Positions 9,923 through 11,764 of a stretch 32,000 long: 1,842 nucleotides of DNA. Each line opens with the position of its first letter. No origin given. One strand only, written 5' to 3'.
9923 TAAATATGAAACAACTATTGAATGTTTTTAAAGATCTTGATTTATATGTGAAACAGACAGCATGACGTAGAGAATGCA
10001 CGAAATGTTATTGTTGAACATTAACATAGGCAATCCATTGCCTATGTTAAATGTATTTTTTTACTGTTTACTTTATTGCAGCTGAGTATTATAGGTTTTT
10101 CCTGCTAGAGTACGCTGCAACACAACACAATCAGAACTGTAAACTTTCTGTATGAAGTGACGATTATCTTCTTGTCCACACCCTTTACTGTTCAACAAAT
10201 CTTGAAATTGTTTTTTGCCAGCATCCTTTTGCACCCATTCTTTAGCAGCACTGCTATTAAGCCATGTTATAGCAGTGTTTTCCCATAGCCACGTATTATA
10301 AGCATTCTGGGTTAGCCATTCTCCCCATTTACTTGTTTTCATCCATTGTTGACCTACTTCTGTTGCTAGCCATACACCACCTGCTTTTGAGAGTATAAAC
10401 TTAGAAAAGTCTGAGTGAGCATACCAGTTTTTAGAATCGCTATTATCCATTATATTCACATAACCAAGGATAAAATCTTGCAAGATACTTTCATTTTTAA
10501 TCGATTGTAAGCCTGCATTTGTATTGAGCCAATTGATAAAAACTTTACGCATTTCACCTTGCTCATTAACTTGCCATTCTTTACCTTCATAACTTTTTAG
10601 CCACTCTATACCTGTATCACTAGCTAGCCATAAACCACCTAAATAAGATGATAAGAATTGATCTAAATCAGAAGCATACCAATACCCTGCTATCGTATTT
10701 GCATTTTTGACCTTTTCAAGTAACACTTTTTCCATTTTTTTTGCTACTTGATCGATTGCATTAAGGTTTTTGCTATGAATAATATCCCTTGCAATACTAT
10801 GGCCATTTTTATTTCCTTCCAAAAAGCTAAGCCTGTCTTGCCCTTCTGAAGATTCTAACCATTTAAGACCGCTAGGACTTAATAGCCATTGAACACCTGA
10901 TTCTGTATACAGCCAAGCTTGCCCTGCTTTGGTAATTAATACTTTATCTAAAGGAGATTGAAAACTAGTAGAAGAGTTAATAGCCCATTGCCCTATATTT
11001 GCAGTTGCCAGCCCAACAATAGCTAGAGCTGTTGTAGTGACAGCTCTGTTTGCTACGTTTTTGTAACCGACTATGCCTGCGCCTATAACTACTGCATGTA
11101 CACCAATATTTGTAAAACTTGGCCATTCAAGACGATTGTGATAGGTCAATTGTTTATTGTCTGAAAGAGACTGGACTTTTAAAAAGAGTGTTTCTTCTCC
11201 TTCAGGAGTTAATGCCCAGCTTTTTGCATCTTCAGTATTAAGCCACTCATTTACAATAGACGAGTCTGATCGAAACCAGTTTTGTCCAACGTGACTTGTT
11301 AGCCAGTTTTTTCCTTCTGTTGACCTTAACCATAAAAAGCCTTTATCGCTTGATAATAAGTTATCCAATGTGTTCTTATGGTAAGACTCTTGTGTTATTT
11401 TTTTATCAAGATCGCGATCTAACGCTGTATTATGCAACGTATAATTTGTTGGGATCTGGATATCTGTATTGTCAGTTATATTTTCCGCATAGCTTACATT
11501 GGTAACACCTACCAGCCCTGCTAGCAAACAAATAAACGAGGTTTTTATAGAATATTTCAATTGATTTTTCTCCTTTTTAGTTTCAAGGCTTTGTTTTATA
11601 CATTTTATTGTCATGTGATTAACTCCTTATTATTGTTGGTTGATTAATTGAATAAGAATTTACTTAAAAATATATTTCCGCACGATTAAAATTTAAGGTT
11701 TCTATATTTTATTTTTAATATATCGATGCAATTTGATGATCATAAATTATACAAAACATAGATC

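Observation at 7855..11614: Tandem pair of paralogous Trp-rich nonapeptide-repeat proteins with signal peptide and central hydrophobic hairpin; no family I can name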

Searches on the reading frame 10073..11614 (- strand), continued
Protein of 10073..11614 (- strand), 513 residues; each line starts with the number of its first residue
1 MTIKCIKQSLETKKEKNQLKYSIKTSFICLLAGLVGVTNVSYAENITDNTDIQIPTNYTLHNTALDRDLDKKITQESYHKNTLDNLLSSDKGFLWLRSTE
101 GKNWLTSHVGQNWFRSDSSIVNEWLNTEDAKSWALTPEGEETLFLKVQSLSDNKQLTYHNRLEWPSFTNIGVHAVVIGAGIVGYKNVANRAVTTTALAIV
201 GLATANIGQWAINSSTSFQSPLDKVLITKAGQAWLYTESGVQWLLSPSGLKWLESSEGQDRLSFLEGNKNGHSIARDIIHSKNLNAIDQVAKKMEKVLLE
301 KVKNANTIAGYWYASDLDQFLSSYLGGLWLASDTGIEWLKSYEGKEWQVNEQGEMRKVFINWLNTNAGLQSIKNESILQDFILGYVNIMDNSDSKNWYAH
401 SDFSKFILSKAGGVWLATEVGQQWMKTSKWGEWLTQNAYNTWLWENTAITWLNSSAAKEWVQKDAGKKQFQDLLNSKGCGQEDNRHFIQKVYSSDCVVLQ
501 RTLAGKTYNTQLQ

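Call 67: list_cluster_members(proteins=[P0013, P0017, P0019, P0020, P0021, P0022, P0024, P0026, P0031, P0023])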
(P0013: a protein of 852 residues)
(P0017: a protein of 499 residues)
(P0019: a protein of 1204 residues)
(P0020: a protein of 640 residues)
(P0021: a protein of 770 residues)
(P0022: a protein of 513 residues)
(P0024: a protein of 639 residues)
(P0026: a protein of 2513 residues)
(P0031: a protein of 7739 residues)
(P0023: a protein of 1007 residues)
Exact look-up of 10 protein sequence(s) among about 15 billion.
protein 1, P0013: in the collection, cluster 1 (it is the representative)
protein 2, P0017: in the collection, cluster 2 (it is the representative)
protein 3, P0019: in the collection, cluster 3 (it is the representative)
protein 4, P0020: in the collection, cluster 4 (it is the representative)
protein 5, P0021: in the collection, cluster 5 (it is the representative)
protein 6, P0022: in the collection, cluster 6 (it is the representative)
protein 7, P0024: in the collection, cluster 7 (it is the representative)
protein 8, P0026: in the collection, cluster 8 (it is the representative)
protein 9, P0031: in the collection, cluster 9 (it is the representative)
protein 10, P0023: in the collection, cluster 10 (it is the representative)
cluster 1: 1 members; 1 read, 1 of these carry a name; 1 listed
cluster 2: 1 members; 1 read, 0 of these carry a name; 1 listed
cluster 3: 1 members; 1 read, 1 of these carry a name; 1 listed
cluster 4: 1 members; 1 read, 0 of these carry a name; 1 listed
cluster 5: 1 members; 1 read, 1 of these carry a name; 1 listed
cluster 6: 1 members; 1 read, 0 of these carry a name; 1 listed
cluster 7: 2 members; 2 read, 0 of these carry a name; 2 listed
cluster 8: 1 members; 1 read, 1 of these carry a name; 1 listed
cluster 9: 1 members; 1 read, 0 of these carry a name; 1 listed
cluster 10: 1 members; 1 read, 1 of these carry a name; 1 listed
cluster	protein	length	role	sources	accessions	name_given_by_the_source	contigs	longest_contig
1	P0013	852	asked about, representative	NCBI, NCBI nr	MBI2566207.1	MAG: S8 family serine peptidase [Candidatus Schekmanbacteria bacterium] | S8 family serine peptidase [Candidatus Schekmanbacteria bacterium]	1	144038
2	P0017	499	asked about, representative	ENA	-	-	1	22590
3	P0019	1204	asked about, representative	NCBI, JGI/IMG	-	hypothetical protein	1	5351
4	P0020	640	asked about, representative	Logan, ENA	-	-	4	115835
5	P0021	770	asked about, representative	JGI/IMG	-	hypothetical protein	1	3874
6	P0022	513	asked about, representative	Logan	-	-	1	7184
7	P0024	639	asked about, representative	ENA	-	-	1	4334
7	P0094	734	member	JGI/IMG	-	-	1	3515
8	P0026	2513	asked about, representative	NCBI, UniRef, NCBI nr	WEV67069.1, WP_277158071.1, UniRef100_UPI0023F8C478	leucine-rich repeat domain-containing protein [Bifidobacterium sp. ESL0769] | leucine-rich repeat domain-containing protein n=1 Tax=Bifidobacterium sp. ESL0769 ...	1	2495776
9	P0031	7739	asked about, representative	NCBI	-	-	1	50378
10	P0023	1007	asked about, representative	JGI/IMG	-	HECT-domain (ubiquitin-transferase)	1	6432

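Call 76: search_solved_structures(query=P0009, max_evalue=1, show_alignments=1)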
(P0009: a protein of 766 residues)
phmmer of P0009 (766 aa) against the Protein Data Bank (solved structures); distinct sequences matched with E-value up to 1: 0.

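Call 78: list_cluster_members(proteins=[P0001, P0006, P0002, P0003, P0090])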
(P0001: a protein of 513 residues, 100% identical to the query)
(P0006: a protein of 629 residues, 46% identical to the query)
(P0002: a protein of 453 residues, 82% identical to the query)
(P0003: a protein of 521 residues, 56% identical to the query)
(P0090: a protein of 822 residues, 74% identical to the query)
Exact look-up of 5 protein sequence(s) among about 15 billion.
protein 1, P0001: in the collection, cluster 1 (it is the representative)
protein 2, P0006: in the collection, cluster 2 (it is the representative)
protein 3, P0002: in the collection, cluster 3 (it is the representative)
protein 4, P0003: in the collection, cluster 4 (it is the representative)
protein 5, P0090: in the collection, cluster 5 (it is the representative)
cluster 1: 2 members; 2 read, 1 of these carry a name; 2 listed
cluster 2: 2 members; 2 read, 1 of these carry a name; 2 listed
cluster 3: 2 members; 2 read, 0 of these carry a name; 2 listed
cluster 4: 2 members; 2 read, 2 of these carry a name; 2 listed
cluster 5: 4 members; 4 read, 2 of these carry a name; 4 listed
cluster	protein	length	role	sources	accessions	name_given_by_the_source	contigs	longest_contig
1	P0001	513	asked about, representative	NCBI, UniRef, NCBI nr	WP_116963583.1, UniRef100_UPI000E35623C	hypothetical protein [Fastidiosibacter lacustris] | hypothetical protein n=1 Tax=Fastidiosibacter lacustris TaxID=2056695 RepID=UPI000E35623C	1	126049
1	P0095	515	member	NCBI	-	-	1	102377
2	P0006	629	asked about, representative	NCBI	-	-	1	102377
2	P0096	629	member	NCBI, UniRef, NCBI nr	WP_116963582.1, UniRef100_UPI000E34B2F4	hypothetical protein [Fastidiosibacter lacustris] | hypothetical protein n=1 Tax=Fastidiosibacter lacustris TaxID=2056695 RepID=UPI000E34B2F4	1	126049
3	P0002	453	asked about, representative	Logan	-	-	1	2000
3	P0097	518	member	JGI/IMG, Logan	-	-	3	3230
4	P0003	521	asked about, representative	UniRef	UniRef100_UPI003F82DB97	hypothetical protein n=1 Tax=unclassified Cysteiniphilum TaxID=2610889 RepID=UPI003F82DB97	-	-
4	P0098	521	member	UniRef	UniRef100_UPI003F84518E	hypothetical protein n=1 Tax=Cysteiniphilum sp. 19S12-1 TaxID=3453130 RepID=UPI003F84518E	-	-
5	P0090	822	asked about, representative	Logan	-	-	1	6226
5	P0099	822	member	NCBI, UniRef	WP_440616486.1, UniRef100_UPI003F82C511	TcfC E-set like domain-containing protein [Cysteiniphilum sp. 6C5] | TcfC E-set like domain-containing protein n=1 Tax=unclassified Cysteiniphilum ...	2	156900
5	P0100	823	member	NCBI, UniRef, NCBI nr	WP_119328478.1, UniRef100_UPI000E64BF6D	TcfC E-set like domain-containing protein [Cysteiniphilum halobium] | TcfC E-set like domain-containing protein n=1 Tax=Cysteiniphilum halobium TaxID=2219059 ...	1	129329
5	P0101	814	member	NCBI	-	-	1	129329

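Call 79: search_protein_families(library=pfam, proteins=[P0019, P0023, P0025, P0026, P0027, P0030], max_evalue=0.001)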
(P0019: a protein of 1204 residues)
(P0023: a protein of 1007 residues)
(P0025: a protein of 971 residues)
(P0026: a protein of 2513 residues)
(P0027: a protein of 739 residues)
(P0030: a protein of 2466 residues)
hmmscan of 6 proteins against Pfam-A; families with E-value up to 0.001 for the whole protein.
P0019 (1204 aa): 0 families

P0023 (1007 aa): 1 family
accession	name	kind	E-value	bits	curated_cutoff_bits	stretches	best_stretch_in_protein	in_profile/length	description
PF00632.30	HECT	-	1.1e-07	32.3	23.9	1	924-1006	214-305/306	HECT-domain (ubiquitin-transferase)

P0025 (971 aa): 0 families

P0026 (2513 aa): 8 families
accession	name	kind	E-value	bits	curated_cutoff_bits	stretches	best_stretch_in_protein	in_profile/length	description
PF12799.13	LRR_4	-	3e-29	100.8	27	3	138-178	2-43/44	Leucine Rich repeats (2 copies)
PF02012.26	BNR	-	2.8e-28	93.6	27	0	1382-1392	1-11/12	BNR/Asp-box repeat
PF09479.16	Flg_new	-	8.2e-27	93.6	27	2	417-481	2-64/65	Listeria-Bacteroides repeat domain (List_Bact_rpt)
PF21471.3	Reelin_subrepeat-B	-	6.7e-23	81.3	27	0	1805-1843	54-77/127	Reelin subrepeat B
PF03174.19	CHB_HEX_C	-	2.5e-15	56.6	23.6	0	1382-1399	38-54/76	Chitobiase/beta-hexosaminidase C-terminal domain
PF13855.12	LRR_8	-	7.2e-10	38.9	27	1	138-193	2-61/61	Leucine rich repeat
PF23598.1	LRR_14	-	2.8e-06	26.7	40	1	130-233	40-175/353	Leucine-rich repeat region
PF23952.1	LRR_EndoS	-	3e-06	27.9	27.9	0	120-213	28-116/116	Endo-beta-N-acetylglucosaminidase EndoS LRR domain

P0027 (739 aa): 0 families

P0030 (2466 aa): 2 families
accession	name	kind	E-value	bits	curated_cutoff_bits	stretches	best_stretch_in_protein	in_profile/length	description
PF09479.16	Flg_new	-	5.7e-136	443.2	27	13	2073-2137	1-65/65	Listeria-Bacteroides repeat domain (List_Bact_rpt)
PF18998.6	Flg_new_2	-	1.4e-10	41.5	23.6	0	594-636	33-72/73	Divergent InlB B-repeat domain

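Call 81: search_protein_families(library=ncbifam, proteins=[P0018, P0016, P0014], max_evalue=0.1)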
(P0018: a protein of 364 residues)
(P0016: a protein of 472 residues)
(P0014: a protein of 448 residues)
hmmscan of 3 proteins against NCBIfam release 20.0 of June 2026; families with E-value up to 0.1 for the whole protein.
P0018 (364 aa): 4 families
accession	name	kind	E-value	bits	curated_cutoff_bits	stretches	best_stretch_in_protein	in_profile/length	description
NF046115.1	Ca_rpt_SMc04171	equivalog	3.5e-05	23.1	625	2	138-203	270-335/574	SMc04171 family calcium-binding repeat protein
NF038329.2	gly_rich_SclB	equivalog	4.1e-05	22.7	325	1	113-252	197-328/442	LPXTG-anchored collagen-like adhesin Scl2/SclB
NF033203.1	entero_EhxA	exception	0.00019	19.7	2000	1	132-254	725-849/997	enterohemolysin EhxA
NF033943.0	RTX_toxin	subfamily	0.00082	17.7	1000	1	139-262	699-825/930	RTX family hemolysin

P0016 (472 aa): 0 families

P0014 (448 aa): 3 families
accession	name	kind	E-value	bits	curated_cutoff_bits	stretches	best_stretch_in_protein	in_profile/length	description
NF033943.0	RTX_toxin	subfamily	1.3e-06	26.9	1000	1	269-386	695-808/930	RTX family hemolysin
NF033203.1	entero_EhxA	exception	0.0047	15.1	2000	1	267-368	726-825/997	enterohemolysin EhxA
NF046115.1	Ca_rpt_SMc04171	equivalog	0.02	14.1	625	0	281-346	270-335/574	SMc04171 family calcium-binding repeat protein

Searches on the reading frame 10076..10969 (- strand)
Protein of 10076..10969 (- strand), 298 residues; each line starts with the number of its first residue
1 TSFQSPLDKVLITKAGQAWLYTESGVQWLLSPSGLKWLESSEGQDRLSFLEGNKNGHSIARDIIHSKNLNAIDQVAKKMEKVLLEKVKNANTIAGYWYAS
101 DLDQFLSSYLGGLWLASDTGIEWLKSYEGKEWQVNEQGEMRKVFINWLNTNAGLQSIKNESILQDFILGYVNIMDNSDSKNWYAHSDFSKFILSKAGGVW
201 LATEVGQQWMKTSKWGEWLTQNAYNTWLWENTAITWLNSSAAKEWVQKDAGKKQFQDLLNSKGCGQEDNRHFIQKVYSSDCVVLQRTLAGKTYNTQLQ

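Call 57: predict_structure(alignment_id=A2)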
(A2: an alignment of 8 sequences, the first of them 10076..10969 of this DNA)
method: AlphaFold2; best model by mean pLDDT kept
length: 298 residues; sequences in the alignment: 8
mean_pLDDT: 71.7   pTM: 0.66
mean pLDDT of the five models: 71.7, 71.4, 71.2, 67.3, 65.7
residues with pLDDT >= 90: 26; 70-90: 154; 50-70: 71; < 50: 47
segments of 3 or more residues with pLDDT < 50: 1-3, 47-58, 64-74, 92-98, 267-277
pLDDT, mean of each block of 10 residues (from residue 1): 62 68 70 70 53 45 46 50 61 42 68 76 81 79 86 88 88 64 67 88 90 84 73 86 89 90 61 53 89 86
secondary structure, 60 per line:
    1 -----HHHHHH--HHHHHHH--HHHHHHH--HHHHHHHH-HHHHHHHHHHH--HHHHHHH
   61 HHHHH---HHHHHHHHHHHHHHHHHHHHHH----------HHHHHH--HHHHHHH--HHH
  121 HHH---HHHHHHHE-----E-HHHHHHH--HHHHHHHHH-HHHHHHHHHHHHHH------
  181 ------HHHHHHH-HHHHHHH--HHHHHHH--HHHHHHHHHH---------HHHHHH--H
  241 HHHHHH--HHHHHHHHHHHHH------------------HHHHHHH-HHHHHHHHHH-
elements in order: H6-11 H14-20 H23-29 H32-39 H41-51 H54-65 H69-90 H101-106 H109-115 H118-123 H127-133 H142-148 H151-159 H161-174 H187-193 H195-201 H204-210 H213-222 H232-237 H240-246 H249-261 H280-286 H288-297

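Call 60: fold_search(model_id=the predicted structure, library=pdb)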
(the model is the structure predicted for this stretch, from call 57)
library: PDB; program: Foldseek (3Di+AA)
matches with E <= 10: 221; with E <= 0.001: 0
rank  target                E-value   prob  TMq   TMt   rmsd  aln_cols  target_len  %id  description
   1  6pun_A                1.2e-01  0.54  0.22  0.18  15.9       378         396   10  Crystal structure of a ternary complex of FBF-2 with LST-1 (site B) and compact FBE RNA (released 2019-08-21)
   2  3v71_A                1.8e-01  0.33  0.19  0.17  16.5       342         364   11  Crystal structure of PUF-6 in complex with 5BE13 RNA (released 2012-01-04)
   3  4kzg_A                2.3e-01  0.47  0.23  0.22  15.9       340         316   12  Crystal structure of zebrafish MO25 (released 2013-09-11)
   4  3qgb_A                2.8e-01  0.30  0.20  0.18  15.3       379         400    9  Crystal structure of FBF-2 R288Y mutant in complex with gld-1 FBEa (released 2011-03-23)
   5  6nof_A                3.7e-01  0.21  0.20  0.17  16.1       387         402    9  Crystal structure of FBF-2 repeat 5 mutant (C363A, R364Y, Q367S) in complex with 8-nt RNA (released 2019-01-30)
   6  4kzg_E                4.0e-01  0.84  0.39  0.38   8.9       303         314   10  Crystal structure of zebrafish MO25 (released 2013-09-11)
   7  1oyz                  5.2e-01  0.47  0.29  0.30  14.0       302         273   14  X-RAY STRUCTURE OF YIBA_ECOLI NORTHEAST STRUCTURAL GENOMICS CONSORTIUM TARGET ET31. (released 2003-08-12)
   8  2wtk_D                5.4e-01  0.63  0.34  0.32  10.7       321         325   12  Structure of the heterotrimeric LKB1-STRADalpha-MO25alpha complex (released 2009-12-15)
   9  3gni_A                5.4e-01  0.57  0.32  0.30  11.0       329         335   12  Structure of STRAD and MO25 (released 2009-06-16)
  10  8e2h                  5.6e-01  0.77  0.35  0.20   9.5       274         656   12  Cryo-EM structure of C-terminal arm of BIRC6 (from local refinement 4) (released 2023-02-15)
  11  3zhp_A                5.9e-01  0.57  0.32  0.31  10.3       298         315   11  Human MST3 (STK24) in complex with MO25beta (released 2013-01-16)
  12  6noc_A                5.9e-01  0.18  0.19  0.17  15.8       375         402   10  Crystal structure of FBF-2 repeat 5 mutant (C363A, R364Y) in complex with 8-nt RNA (released 2019-01-30)
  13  3zhp_B                7.2e-01  0.44  0.32  0.31  11.8       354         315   12  Human MST3 (STK24) in complex with MO25beta (released 2013-01-16)
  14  9g33_UT               7.2e-01  0.44  0.29  0.06  14.8       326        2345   12  Stalled 90S - Utp23-Krr1-deltaC3 (released 2025-06-18)
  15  9ptd_E                7.2e-01  0.25  0.21  0.23  16.1       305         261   11  Crystal structure of C. elegans PUF-3 (released 2025-12-17)
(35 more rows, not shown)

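Call 71: fold_search(model_id=the predicted structure, library=viral)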
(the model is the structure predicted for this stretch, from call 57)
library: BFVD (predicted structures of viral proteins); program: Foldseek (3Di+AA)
matches with E <= 10: 85; with E <= 0.001: 0
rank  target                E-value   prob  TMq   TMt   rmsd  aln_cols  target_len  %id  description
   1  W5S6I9                6.4e-01  0.28  0.22  0.18  15.8       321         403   13  Uncharacterized protein [Pithovirus sibericum]
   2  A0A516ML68            1.1e+00  0.06  0.12  0.07  23.6       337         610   12  (no name in the UniProt tables at hand)
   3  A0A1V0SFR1            1.5e+00  0.12  0.21  0.09  16.7       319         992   13  U-box domain protein [Hokovirus HKV1]
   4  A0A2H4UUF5            1.5e+00  0.38  0.25  0.23  12.9       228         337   17  Uncharacterized protein [Bodo saltans virus]
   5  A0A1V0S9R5            1.9e+00  0.11  0.21  0.22  12.4       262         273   18  Uncharacterized protein [Catovirus CTV1]
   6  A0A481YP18            2.1e+00  0.23  0.33  0.30  12.6       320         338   14  Uncharacterized protein [Pithovirus LCDPAC02]
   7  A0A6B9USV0            2.1e+00  0.03  0.11  0.07  29.6       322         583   11  (no name in the UniProt tables at hand)
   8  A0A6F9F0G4            2.3e+00  0.04  0.13  0.13  26.5       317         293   12  LO6a (Fragment) [Bueycito anole adomavirus]
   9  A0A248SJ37            2.6e+00  0.08  0.23  0.17  17.5       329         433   12  (no name in the UniProt tables at hand)
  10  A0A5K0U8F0            2.8e+00  0.13  0.27  0.14  14.7       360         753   11  Uncharacterized protein [Yasminevirus sp. GU-2018]
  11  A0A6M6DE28            2.8e+00  0.10  0.25  0.19  14.4       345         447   10  (no name in the UniProt tables at hand)
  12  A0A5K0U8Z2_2          2.8e+00  0.09  0.22  0.11  14.5       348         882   11  Uncharacterized protein [Yasminevirus sp. GU-2018]
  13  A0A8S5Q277            3.2e+00  0.06  0.18  0.08  21.9       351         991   13  Uncharacterized protein [Siphoviridae sp. ctLqe90]
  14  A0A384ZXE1            3.4e+00  0.09  0.21  0.12  13.0       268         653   10  Uncharacterized protein [Dickeya phage vB_DsoM_JA29]
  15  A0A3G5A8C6            3.4e+00  0.09  0.26  0.11  14.8       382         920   13  Ankyrin and ring finger domain protein (Fragment) [Hyperionvirus sp.]
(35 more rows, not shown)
